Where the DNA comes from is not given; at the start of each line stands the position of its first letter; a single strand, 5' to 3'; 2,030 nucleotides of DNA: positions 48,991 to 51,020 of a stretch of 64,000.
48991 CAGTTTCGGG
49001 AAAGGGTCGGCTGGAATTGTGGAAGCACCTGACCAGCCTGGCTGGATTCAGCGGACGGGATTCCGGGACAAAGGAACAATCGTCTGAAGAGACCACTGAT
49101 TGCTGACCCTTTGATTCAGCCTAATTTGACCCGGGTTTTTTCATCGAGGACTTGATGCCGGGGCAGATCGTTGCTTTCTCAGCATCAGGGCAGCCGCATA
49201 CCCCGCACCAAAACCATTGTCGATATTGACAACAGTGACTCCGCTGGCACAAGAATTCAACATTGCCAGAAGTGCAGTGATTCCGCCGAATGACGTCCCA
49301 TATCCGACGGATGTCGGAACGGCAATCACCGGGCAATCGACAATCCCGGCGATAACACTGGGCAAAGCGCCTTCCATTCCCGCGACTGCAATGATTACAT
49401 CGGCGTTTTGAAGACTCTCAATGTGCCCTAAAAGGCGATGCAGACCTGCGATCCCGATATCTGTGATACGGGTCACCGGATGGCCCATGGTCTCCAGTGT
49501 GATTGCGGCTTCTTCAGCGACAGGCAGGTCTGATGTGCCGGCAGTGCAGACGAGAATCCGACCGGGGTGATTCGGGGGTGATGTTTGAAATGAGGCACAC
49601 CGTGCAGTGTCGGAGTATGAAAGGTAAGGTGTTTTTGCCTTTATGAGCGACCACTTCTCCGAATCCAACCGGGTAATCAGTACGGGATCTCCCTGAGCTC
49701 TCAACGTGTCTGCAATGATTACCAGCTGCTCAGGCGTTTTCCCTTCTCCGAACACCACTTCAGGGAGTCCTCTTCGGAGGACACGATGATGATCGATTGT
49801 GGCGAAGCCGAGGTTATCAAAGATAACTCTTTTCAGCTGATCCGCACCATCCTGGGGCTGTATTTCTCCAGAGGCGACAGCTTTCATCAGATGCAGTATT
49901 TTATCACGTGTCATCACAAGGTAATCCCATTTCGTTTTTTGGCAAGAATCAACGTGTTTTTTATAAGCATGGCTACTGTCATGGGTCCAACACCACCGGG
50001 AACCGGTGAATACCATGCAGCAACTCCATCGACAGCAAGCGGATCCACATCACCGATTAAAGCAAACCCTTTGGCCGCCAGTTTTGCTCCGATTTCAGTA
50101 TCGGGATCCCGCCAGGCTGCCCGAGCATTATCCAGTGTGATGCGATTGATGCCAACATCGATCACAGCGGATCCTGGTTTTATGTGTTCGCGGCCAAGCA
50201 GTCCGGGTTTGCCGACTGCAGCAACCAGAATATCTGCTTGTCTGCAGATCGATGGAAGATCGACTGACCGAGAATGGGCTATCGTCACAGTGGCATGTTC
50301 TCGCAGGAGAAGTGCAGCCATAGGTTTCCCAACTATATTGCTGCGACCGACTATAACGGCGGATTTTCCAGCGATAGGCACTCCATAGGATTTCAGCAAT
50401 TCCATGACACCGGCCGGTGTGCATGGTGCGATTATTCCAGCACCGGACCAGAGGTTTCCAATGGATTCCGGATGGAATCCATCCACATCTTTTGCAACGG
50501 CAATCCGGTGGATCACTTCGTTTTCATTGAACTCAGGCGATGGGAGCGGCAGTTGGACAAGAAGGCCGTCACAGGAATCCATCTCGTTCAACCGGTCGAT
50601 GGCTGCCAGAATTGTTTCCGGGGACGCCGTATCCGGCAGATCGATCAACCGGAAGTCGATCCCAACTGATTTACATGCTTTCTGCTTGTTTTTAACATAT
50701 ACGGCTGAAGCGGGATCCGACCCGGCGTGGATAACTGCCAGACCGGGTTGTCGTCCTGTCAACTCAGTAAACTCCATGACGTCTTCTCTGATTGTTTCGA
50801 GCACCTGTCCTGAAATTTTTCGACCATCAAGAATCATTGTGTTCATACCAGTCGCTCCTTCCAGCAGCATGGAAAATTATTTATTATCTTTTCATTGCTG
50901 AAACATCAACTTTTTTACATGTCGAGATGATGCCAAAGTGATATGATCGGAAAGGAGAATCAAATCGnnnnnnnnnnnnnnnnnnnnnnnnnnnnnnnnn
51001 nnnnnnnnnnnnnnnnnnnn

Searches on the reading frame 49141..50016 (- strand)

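Call 34: search_protein_families(library=pfam, proteins=[window:49141-50016:-], max_evalue=0.00001)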
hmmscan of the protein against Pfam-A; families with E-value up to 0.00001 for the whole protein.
window:49141-50016:- (291 aa): 1 family
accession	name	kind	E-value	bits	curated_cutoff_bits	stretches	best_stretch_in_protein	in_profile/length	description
PF00731.26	AIRC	-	4e-17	62.6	30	1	154-282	2-130/148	AIR carboxylase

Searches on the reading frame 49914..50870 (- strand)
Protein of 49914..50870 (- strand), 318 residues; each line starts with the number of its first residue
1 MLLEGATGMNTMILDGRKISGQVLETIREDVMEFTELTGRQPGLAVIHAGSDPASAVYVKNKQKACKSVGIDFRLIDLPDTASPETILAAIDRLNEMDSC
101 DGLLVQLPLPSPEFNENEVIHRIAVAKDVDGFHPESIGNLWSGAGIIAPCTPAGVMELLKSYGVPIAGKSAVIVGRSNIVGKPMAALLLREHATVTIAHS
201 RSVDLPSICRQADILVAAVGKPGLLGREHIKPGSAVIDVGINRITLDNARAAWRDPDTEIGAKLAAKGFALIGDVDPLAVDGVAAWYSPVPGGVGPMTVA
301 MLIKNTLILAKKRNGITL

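Call 34: search_protein_families(library=pfam, proteins=[window:49914-50870:-], max_evalue=0.00001)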
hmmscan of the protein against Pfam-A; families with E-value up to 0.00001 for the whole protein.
window:49914-50870:- (318 aa): 2 families
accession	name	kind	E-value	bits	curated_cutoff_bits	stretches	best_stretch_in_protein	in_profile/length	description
PF02882.25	THF_DHG_CYH_C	-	9.5e-61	204.2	27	1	133-313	1-159/160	Tetrahydrofolate dehydrogenase/cyclohydrolase, NAD(P)-binding domain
PF00763.28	THF_DHG_CYH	-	1.6e-35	122.3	32.8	1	14-130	1-115/115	Tetrahydrofolate dehydrogenase/cyclohydrolase, catalytic domain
